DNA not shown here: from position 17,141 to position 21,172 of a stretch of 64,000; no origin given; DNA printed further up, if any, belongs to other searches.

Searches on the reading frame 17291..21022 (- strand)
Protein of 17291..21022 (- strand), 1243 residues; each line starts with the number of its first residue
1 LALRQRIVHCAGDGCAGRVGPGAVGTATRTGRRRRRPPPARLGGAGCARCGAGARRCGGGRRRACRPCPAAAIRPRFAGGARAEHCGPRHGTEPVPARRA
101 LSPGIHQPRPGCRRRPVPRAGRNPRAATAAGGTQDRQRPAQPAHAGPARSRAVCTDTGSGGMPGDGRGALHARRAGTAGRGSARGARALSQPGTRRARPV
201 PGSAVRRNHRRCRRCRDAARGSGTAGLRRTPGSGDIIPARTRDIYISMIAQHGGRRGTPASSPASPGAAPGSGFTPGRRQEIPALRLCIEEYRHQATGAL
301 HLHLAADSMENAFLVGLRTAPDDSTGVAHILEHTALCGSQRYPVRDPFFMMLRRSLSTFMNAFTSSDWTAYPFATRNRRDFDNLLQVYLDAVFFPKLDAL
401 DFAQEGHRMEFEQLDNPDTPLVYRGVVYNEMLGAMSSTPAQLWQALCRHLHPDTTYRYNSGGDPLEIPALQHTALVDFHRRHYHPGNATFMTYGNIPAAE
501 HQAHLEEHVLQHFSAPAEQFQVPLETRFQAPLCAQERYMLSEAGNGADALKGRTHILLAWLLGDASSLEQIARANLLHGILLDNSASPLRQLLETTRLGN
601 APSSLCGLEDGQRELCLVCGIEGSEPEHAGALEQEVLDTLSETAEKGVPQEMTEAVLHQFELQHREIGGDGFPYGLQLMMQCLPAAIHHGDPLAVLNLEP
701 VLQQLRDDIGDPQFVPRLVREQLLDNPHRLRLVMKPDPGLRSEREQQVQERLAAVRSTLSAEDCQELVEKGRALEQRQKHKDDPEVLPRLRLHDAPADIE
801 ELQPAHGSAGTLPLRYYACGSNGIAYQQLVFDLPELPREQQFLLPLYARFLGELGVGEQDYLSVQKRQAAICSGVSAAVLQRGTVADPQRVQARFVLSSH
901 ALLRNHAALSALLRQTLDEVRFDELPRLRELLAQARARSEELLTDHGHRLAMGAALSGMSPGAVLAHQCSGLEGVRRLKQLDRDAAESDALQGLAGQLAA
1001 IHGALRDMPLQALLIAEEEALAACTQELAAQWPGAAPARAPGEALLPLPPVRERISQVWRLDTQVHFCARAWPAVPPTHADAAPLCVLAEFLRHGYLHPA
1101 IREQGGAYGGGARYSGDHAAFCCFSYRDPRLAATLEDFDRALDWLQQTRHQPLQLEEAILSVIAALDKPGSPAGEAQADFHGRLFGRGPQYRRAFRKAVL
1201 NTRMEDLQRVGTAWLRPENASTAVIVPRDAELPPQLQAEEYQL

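Call 32: search_protein_families(library=pfam, proteins=[window:17291-21022:-])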
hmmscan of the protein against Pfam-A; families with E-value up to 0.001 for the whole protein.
window:17291-21022:- (1243 aa): 4 families
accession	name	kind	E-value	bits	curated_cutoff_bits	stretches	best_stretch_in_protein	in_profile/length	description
PF08367.16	M16C_assoc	-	3.7e-56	190.5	25.3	1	734-981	1-252/252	Peptidase M16C associated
PF05193.26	Peptidase_M16_C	-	4.5e-22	79.2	23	2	471-658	3-179/181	Peptidase M16 inactive domain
PF22516.1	PreP_C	-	7.4e-18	65.2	27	1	1083-1210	28-154/173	PreP C-terminal domain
PF00675.25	Peptidase_M16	-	1.3e-09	38.6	22.3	1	315-411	21-114/149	Insulinase (Peptidase family M16)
